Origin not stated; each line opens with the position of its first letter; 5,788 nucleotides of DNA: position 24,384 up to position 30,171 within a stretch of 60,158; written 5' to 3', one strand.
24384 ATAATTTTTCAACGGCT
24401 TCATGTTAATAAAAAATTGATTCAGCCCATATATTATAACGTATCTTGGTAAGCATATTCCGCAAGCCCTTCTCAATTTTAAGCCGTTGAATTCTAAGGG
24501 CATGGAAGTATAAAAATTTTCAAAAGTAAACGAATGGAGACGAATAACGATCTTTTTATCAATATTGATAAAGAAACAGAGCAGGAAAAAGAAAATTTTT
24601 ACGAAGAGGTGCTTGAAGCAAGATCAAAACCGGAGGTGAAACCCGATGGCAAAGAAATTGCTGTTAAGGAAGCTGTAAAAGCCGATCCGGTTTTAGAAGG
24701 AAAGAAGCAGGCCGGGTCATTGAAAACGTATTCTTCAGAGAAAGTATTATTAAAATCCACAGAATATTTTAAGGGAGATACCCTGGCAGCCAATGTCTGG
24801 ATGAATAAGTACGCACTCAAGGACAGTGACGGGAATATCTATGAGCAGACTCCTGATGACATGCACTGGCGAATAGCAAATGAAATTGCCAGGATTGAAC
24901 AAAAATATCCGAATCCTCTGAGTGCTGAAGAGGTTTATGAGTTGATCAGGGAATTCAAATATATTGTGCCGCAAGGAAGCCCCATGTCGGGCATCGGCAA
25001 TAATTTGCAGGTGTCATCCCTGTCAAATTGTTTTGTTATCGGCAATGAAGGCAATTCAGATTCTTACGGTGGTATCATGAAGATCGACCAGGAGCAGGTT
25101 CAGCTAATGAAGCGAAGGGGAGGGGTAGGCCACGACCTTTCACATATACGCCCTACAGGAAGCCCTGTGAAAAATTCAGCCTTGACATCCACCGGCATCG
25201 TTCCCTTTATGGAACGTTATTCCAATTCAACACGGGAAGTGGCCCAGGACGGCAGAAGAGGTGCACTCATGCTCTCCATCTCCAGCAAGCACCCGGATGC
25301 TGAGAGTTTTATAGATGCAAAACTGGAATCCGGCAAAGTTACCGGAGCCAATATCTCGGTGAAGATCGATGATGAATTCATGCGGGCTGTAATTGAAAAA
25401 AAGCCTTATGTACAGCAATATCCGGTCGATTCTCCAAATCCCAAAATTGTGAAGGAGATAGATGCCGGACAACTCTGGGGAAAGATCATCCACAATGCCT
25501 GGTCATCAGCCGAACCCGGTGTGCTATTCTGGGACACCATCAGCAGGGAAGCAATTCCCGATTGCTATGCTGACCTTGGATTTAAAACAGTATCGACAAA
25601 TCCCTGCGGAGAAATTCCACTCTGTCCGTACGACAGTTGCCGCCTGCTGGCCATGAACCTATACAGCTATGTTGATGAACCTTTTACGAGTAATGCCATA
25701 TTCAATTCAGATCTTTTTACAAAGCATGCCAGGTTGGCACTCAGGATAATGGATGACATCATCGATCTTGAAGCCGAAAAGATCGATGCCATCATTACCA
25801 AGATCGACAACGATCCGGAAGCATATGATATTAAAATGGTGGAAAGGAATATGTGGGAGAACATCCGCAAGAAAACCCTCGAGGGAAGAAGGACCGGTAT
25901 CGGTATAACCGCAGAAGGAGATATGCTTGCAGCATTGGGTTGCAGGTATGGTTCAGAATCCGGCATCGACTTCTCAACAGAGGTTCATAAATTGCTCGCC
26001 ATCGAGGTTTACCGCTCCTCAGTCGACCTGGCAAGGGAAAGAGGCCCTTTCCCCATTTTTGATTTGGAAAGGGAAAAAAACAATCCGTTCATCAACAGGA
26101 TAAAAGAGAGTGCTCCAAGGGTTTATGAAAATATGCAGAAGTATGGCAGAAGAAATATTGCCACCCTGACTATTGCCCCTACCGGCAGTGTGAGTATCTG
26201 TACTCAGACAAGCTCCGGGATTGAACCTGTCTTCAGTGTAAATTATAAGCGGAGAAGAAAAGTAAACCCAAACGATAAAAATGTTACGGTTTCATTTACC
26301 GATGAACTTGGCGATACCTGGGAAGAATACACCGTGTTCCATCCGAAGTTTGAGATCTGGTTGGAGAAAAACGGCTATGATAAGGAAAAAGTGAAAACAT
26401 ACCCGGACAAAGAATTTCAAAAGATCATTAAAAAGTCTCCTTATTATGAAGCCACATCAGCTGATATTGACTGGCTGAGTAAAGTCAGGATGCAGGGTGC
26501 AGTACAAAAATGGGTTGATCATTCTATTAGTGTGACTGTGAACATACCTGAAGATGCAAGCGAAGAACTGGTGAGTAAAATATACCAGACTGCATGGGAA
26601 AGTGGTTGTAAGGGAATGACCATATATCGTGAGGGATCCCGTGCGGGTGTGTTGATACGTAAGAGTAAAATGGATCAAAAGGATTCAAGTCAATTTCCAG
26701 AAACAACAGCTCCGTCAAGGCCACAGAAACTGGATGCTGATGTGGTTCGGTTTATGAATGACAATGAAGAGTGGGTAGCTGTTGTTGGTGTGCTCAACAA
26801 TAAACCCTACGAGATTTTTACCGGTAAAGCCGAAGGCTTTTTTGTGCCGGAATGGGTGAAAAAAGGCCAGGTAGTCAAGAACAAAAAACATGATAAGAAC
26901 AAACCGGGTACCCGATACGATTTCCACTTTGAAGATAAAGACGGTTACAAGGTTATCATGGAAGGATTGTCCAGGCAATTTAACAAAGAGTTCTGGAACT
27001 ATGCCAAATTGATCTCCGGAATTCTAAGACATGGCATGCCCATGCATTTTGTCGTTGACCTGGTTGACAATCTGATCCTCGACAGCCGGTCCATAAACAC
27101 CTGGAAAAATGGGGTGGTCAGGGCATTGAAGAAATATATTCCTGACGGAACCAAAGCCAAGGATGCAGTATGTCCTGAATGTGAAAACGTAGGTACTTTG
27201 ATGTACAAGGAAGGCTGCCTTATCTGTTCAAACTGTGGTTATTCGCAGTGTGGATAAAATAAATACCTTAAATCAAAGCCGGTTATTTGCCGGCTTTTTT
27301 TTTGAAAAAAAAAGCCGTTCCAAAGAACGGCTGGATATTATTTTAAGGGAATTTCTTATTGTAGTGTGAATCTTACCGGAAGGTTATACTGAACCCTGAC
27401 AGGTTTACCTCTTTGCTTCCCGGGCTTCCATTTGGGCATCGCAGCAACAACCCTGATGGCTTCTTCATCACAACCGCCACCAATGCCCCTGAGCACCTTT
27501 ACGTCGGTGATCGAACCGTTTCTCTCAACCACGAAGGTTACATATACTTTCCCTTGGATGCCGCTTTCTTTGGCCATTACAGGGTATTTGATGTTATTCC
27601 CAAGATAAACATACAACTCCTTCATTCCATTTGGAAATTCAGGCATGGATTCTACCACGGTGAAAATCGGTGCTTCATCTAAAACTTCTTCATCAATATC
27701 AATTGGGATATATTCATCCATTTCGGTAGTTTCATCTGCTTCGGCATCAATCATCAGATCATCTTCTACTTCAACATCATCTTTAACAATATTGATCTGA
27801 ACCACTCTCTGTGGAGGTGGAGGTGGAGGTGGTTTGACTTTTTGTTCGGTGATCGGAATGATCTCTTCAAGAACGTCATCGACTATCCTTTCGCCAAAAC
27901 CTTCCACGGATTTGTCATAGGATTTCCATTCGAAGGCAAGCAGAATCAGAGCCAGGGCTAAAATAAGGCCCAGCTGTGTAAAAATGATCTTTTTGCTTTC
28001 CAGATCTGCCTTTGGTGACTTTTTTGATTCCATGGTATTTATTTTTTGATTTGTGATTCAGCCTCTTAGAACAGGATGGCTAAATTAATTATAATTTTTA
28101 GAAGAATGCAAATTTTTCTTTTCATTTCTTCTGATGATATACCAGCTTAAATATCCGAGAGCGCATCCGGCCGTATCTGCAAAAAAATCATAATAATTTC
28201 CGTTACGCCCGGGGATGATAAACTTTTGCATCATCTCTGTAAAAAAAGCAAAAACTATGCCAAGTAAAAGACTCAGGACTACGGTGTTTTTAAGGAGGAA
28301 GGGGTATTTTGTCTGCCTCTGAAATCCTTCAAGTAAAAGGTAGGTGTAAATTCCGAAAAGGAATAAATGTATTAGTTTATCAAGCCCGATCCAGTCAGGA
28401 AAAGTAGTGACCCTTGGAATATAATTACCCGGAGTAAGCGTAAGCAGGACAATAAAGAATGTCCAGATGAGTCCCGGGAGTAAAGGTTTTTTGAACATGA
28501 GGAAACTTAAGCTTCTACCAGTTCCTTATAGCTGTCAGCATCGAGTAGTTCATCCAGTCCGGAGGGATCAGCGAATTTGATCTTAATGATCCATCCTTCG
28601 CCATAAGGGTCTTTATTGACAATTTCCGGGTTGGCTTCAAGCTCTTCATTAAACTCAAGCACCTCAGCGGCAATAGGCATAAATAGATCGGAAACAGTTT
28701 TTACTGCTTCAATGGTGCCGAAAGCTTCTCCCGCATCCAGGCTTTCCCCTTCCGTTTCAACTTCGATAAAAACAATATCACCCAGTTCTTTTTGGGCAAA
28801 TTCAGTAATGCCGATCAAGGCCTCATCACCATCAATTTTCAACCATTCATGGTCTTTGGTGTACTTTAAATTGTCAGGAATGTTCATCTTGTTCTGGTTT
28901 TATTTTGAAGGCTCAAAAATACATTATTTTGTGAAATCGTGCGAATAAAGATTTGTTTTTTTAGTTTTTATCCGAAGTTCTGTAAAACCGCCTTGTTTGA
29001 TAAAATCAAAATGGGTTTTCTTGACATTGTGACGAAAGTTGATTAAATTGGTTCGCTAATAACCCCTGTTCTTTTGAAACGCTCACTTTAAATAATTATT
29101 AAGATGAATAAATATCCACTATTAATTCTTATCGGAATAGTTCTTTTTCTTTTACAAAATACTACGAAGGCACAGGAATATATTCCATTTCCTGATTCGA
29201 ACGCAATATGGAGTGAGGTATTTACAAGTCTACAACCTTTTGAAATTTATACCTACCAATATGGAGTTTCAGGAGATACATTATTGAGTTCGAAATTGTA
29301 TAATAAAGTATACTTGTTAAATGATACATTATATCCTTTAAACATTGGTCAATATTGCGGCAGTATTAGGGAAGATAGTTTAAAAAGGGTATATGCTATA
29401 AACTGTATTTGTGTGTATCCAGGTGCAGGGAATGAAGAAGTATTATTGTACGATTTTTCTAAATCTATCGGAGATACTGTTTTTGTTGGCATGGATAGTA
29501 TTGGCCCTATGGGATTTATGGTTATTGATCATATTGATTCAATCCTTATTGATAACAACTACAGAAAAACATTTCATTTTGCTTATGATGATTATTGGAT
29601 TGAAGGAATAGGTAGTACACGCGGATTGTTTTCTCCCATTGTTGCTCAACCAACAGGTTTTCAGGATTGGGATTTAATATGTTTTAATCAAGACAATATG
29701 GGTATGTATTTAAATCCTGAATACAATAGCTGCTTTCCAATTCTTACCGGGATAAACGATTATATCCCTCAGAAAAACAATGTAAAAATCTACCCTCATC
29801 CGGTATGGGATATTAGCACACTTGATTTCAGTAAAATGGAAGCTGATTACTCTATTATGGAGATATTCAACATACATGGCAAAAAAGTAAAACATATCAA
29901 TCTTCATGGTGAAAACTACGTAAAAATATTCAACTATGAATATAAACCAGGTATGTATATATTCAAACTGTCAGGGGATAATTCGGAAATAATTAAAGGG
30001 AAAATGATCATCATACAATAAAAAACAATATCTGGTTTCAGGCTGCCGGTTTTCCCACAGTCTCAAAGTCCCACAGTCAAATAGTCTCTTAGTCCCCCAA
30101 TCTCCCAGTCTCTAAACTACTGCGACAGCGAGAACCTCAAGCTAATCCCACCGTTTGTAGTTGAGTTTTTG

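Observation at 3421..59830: Window-wide family of intergenic 7-nt and 8-nt periodic 'word' arrays in about 10 of 45 intergenic gaps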

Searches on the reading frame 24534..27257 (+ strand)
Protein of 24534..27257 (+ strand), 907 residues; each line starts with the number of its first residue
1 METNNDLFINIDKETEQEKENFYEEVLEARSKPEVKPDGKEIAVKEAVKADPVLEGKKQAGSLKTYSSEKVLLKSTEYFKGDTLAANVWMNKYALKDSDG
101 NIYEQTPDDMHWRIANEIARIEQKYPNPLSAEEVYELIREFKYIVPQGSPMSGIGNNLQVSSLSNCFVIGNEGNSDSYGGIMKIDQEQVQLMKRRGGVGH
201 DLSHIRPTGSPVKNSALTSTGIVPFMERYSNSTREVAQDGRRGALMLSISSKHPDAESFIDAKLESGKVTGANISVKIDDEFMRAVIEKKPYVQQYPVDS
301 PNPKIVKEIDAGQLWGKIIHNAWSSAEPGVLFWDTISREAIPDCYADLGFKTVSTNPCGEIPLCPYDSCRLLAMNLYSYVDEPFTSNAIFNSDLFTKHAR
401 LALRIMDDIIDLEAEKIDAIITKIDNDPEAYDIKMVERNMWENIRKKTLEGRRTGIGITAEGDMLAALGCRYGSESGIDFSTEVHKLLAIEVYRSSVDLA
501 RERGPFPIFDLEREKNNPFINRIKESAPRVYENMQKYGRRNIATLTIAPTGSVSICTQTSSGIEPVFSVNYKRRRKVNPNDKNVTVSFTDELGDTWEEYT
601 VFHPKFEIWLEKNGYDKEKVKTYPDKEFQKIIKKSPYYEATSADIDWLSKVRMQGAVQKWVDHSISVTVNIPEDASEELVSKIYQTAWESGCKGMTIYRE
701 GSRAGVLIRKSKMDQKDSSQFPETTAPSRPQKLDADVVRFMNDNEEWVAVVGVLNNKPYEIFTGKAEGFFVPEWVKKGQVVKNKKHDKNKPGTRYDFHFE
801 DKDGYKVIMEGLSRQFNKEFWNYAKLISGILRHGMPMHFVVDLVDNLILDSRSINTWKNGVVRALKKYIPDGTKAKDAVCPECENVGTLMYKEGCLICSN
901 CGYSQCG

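Call 6: search_protein_families(library=ncbifam, proteins=[window:24534-27257:+])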
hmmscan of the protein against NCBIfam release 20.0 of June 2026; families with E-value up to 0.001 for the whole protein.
window:24534-27257:+ (907 aa): 21 families
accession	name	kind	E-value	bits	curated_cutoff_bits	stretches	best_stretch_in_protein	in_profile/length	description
TIGR02504.1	NrdJ_Z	equivalog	1.8e-164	548.6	399.95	1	86-706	2-604/606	adenosylcobalamin-dependent ribonucleoside-diphosphate reductase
NF006417.0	PRK08665.1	equivalog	1.1e-113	381.1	961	3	84-420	15-339/759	vitamin B12-dependent ribonucleotide reductase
NF005010.0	PRK06406.1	subfamily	2.5e-78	264.1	1125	2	133-419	222-492/771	vitamin B12-dependent ribonucleotide reductase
NF005991.0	PRK08115.1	equivalog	1.5e-64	218.4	854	4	442-575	536-676/858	vitamin B12-dependent ribonucleotide reductase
NF005401.0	PRK06948.1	subfamily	2.3e-63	214.8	906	3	104-413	30-349/604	ribonucleotide reductase-like protein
TIGR02506.1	NrdE_NrdA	equivalog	5.2e-62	210.2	341.05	1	88-695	6-610/616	ribonucleoside-diphosphate reductase subunit alpha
NF005122.0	PRK06556.1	equivalog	2.3e-56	191.1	859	2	442-806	423-766/960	vitamin B12-dependent ribonucleotide reductase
NF006207.0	PRK08332.1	equivalog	4.5e-51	173.3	2400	2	353-768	1238-1610/1684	vitamin B12-dependent ribonucleotide reductase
NF006577.0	PRK09102.1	equivalog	1.3e-43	149.2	620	2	108-365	45-290/604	ribonucleoside-diphosphate reductase subunit alpha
NF005101.0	PRK06539.1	equivalog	5.2e-39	133.9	988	3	89-298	156-361/822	ribonucleoside-diphosphate reductase subunit alpha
NF005736.0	PRK07562.1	equivalog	2.2e-38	131.6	1737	4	272-401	397-516/1222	vitamin B12-dependent ribonucleotide reductase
NF006279.0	PRK08447.1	equivalog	9.5e-34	116.9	1082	2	82-292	138-344/789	ribonucleoside-diphosphate reductase subunit alpha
NF005544.0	PRK07207.1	equivalog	1.9e-33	115.4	965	3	90-301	305-511/965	ribonucleoside-diphosphate reductase subunit alpha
NF006665.0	PRK09209.1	equivalog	8.7e-33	113.6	1057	3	90-290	165-363/761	ribonucleoside-diphosphate reductase subunit alpha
NF005483.0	PRK07088.1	equivalog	1.7e-30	105.9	1214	2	450-575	542-670/764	ribonucleoside-diphosphate reductase subunit alpha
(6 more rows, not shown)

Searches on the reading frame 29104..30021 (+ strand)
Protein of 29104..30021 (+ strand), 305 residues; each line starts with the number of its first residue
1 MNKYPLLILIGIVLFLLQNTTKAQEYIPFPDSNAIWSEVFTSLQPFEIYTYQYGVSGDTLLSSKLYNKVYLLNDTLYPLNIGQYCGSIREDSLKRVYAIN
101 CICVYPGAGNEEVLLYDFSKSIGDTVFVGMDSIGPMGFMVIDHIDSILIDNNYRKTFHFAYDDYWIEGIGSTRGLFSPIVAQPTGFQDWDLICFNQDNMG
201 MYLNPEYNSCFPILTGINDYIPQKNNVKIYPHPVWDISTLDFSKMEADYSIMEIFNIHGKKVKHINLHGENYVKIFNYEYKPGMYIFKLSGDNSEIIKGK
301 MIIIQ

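Call 26: search_protein_families(library=pfam, proteins=[window:29104-30021:+], max_evalue=0.00001)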
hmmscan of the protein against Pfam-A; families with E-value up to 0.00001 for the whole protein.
window:29104-30021:+ (305 aa): 1 family
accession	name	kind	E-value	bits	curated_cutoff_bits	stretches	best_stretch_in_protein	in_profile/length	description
PF18962.6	Por_Secre_tail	-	2.6e-08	34.5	27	1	229-303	1-75/75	Secretion system C-terminal sorting domain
